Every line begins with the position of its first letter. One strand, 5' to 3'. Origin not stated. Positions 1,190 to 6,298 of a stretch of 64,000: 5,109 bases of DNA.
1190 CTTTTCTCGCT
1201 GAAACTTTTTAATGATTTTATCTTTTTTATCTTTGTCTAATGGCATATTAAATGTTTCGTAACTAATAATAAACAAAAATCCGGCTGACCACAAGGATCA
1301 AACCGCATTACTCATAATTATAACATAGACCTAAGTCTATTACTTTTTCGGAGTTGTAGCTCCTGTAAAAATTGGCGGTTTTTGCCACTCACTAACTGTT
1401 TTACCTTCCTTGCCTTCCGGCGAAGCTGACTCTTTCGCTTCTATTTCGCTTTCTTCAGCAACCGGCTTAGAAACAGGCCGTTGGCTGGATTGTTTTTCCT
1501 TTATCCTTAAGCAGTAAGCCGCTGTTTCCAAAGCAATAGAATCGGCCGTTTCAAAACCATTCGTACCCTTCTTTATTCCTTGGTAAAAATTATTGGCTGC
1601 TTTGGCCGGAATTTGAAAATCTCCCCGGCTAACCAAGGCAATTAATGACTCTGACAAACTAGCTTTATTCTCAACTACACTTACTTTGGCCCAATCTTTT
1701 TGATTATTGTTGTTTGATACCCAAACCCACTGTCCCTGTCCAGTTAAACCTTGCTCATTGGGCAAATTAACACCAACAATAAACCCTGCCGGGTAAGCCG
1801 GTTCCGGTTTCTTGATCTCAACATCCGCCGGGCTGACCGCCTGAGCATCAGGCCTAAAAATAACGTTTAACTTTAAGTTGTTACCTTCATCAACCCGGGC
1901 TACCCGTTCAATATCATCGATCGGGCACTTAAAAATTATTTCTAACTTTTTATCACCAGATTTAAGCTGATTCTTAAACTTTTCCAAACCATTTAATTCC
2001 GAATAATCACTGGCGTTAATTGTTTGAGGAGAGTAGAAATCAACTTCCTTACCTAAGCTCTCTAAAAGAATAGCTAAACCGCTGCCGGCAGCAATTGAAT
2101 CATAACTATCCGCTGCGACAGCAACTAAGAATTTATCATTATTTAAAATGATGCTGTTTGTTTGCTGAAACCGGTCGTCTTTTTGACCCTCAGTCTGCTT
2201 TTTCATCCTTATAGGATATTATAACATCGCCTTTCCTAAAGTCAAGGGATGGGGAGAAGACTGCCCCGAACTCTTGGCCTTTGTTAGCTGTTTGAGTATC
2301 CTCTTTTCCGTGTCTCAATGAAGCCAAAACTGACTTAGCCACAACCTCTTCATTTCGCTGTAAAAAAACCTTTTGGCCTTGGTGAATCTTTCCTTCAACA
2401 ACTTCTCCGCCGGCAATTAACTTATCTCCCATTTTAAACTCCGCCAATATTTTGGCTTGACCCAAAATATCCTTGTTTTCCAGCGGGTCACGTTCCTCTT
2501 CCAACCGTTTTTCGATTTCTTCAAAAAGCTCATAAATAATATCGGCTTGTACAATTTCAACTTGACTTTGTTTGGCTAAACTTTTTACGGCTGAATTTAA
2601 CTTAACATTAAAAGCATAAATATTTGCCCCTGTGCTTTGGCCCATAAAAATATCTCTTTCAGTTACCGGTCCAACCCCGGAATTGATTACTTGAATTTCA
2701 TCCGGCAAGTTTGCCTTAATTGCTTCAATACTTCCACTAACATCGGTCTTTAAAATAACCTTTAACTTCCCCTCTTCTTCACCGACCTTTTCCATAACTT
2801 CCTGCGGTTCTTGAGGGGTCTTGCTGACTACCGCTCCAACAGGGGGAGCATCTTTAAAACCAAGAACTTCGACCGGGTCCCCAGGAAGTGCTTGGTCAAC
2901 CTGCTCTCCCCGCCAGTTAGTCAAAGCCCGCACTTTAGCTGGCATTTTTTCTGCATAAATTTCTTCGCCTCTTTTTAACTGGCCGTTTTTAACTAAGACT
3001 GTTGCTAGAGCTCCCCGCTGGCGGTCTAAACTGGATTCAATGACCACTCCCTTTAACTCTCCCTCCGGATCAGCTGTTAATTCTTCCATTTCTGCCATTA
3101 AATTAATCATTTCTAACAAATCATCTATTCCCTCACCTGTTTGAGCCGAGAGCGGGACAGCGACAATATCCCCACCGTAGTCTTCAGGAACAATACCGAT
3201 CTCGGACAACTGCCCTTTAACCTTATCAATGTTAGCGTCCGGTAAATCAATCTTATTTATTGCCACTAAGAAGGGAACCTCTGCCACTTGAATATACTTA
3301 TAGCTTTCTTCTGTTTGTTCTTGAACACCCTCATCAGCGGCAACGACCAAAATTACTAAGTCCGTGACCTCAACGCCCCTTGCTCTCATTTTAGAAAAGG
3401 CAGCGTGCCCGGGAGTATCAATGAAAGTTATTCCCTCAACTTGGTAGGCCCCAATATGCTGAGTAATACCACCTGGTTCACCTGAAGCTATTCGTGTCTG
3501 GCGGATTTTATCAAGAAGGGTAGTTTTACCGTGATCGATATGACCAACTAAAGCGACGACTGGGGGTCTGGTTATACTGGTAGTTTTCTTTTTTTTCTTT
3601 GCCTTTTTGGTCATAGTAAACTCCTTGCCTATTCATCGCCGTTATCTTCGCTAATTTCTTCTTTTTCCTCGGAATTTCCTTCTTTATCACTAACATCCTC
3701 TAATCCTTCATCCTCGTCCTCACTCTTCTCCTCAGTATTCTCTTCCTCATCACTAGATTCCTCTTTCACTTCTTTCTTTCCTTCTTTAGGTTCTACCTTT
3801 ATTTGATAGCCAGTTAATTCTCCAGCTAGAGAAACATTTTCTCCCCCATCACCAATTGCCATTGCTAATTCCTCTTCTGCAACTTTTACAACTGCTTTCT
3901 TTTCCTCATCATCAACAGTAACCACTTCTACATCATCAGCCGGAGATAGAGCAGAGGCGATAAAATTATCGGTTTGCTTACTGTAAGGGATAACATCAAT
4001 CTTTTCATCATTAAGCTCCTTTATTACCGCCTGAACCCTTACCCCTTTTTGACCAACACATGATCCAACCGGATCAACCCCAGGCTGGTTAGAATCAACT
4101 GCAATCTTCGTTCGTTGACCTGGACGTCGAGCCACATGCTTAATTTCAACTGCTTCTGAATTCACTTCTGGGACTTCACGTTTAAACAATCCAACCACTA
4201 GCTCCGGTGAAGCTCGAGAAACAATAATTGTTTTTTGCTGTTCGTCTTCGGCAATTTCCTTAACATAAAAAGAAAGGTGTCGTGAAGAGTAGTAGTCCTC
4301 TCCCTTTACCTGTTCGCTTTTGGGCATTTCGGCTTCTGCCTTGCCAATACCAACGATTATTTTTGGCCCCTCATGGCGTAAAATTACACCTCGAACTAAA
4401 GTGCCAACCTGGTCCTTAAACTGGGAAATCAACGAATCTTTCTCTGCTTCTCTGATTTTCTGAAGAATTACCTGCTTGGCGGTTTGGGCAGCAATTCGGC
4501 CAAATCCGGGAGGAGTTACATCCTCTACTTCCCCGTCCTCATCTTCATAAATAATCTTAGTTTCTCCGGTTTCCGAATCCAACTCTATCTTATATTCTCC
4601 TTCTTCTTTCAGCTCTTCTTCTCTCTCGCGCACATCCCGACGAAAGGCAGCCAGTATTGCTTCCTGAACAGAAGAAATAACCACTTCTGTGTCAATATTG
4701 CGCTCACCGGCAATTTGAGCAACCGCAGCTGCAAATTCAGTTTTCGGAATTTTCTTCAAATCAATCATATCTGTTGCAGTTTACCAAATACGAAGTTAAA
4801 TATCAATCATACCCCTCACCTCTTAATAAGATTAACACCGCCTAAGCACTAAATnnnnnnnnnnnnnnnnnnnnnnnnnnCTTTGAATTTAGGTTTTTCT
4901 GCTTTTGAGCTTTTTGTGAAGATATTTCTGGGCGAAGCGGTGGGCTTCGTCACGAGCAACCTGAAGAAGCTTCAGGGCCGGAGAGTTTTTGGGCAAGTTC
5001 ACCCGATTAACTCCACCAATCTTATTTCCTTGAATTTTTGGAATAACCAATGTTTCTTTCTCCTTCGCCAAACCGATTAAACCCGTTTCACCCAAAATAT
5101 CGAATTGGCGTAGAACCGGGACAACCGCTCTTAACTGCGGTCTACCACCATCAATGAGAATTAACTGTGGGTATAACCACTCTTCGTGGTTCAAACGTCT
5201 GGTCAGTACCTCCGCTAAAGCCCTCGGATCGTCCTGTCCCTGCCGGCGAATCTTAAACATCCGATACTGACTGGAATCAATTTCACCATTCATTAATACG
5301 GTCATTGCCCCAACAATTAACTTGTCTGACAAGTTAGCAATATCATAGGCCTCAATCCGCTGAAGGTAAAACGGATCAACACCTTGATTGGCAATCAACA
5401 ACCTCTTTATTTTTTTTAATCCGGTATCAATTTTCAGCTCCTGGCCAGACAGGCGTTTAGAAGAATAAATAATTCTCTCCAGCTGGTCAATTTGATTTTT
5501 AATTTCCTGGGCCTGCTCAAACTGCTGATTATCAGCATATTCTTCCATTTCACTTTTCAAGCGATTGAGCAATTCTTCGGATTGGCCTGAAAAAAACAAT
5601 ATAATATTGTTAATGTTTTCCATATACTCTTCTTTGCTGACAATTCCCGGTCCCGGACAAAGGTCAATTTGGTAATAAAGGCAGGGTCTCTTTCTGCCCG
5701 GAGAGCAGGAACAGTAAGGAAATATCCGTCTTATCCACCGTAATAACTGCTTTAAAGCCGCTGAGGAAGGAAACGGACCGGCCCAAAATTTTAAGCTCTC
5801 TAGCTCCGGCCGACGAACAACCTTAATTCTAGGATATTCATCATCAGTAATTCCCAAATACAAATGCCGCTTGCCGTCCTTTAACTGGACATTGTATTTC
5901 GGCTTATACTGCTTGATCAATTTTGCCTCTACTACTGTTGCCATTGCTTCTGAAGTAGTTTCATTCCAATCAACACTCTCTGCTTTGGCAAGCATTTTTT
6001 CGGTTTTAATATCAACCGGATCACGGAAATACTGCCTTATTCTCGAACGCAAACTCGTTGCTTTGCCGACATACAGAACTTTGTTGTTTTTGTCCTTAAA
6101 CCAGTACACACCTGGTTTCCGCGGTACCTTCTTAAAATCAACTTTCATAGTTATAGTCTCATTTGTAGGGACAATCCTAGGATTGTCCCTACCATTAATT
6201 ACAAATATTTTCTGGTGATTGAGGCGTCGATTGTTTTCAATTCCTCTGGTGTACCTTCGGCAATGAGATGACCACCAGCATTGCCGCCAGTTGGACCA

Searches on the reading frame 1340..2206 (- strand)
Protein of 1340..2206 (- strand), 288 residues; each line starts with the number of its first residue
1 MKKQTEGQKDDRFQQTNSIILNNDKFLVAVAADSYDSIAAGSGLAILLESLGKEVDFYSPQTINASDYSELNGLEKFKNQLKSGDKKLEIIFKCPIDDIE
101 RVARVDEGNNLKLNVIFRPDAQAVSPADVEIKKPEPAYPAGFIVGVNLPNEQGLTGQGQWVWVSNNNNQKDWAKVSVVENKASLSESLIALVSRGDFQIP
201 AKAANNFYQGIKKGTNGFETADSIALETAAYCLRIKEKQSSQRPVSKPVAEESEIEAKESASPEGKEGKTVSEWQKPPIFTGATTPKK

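Call 10: search_protein_families(library=pfam, proteins=[window:1340-2206:-], max_evalue=0.001)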
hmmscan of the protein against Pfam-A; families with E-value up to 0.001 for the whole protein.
window:1340-2206:- (288 aa): 0 families

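Call 36: search_protein_families(library=pfam, proteins=[window:1340-2206:-], max_evalue=0.1)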
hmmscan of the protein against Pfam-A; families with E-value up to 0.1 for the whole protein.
window:1340-2206:- (288 aa): 0 families

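Call 42: find_encoding_contigs(protein=window:1340-2206:-, flank=10000, max_places=2)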
Protein window:1340-2206:- (288 aa): 1 contig read that carries it; 1 place shown.
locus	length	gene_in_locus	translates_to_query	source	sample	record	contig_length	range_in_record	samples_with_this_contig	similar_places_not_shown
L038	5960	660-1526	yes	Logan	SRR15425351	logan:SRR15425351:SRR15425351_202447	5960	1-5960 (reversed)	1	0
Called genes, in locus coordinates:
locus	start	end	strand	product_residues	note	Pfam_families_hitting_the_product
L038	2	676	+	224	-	?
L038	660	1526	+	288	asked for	-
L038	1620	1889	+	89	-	PF00312:Ribosomal_S15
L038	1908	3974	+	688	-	PF01138:RNase_PH, PF03725:RNase_PH_C, PF01138:RNase_PH, PF00013:KH_1, PF00575:S1, PF23459:S1_RRP5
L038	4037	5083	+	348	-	PF00004:AAA, PF07728:AAA_5 (weak), PF22667:Lon_lid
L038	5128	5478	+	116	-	PF05635:23S_rRNA_IVP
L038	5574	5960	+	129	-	?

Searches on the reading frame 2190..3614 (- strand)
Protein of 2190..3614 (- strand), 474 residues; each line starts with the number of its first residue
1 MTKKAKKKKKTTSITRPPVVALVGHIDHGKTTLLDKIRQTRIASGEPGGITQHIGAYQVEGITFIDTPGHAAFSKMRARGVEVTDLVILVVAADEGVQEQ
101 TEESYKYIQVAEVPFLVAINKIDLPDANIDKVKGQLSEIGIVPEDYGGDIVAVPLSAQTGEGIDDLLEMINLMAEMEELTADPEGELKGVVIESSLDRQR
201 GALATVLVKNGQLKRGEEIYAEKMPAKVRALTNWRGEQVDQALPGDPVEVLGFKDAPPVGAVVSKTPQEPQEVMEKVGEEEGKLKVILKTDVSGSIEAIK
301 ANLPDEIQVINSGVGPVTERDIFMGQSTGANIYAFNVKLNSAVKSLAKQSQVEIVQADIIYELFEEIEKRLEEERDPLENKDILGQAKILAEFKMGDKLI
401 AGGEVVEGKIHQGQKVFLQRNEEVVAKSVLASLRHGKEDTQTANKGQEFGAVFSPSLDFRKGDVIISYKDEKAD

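Call 10: search_protein_families(library=pfam, proteins=[window:2190-3614:-], max_evalue=0.001)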
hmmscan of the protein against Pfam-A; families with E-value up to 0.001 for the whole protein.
window:2190-3614:- (474 aa): 7 families
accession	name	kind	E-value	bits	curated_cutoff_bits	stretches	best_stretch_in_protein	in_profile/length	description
PF00009.33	GTP_EFTU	-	1.3e-34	119.9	26.5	2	49-173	54-185/188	Elongation factor Tu GTP binding domain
PF11987.13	IF-2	-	1.7e-25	89.6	27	1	267-368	9-117/117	Translation-initiation factor 2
PF22042.2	EF-G_D2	-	4.4e-23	81.6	27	1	187-263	2-81/84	Elongation factor G domain 2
PF01926.29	MMR_HSR1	-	2.4e-11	44.2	21.9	1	20-121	2-113/113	50S ribosome-binding GTPase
PF03144.31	GTP_EFTU_D2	-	7.9e-09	36.3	30.3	0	400-465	3-72/73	Elongation factor Tu domain 2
PF00025.27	Arf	-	3e-06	27.3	22.3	1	21-170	18-170/174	ADP-ribosylation factor family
PF10662.15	PduV-EutP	-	1.1e-05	25.8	21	1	20-170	4-141/143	Ethanolamine utilisation - propanediol utilisation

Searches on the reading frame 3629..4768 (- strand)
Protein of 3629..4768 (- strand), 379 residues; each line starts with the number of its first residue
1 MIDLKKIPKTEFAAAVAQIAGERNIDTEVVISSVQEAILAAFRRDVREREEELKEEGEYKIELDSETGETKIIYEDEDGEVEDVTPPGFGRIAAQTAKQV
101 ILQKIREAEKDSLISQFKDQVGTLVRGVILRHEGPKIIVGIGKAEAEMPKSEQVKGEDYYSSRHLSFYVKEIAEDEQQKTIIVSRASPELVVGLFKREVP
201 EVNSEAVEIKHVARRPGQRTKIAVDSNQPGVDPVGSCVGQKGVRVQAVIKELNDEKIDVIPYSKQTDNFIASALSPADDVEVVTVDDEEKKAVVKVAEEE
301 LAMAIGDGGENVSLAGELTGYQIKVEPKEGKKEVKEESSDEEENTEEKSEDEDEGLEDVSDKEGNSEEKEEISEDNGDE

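Call 10: search_protein_families(library=pfam, proteins=[window:3629-4768:-], max_evalue=0.001)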
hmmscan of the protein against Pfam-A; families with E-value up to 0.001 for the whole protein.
window:3629-4768:- (379 aa): 3 families
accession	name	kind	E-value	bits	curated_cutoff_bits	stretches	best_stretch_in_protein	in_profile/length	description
PF13184.12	KH_5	-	3.5e-25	88.4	27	1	216-279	1-64/69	NusA-like KH domain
PF08529.16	NusA_N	-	1.9e-13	51.1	23.8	2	84-111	94-119/119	NusA N-terminal domain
PF07650.23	KH_2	-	0.00044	20.5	22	0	268-329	4-65/78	KH domain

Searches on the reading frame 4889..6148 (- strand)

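Call 10: search_protein_families(library=pfam, proteins=[window:4889-6148:-], max_evalue=0.001)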
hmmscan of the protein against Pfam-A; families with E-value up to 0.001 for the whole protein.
window:4889-6148:- (419 aa): 4 families
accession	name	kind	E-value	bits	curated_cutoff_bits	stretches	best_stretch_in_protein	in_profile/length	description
PF08459.17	UvrC_RNaseH_dom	-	1.6e-36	126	22.3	1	262-406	10-158/159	UvrC RNAse H endonuclease domain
PF01541.30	GIY-YIG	-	1.5e-09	38.4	22.6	1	12-86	2-78/78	GIY-YIG catalytic domain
PF02151.25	UVR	-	2.6e-08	33.8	21.5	1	191-225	1-35/36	UvrB/uvrC motif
PF20815.3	GIY_YIG_2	-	0.00048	20.6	22.4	0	18-43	27-54/153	GIY-YIG catalytic domain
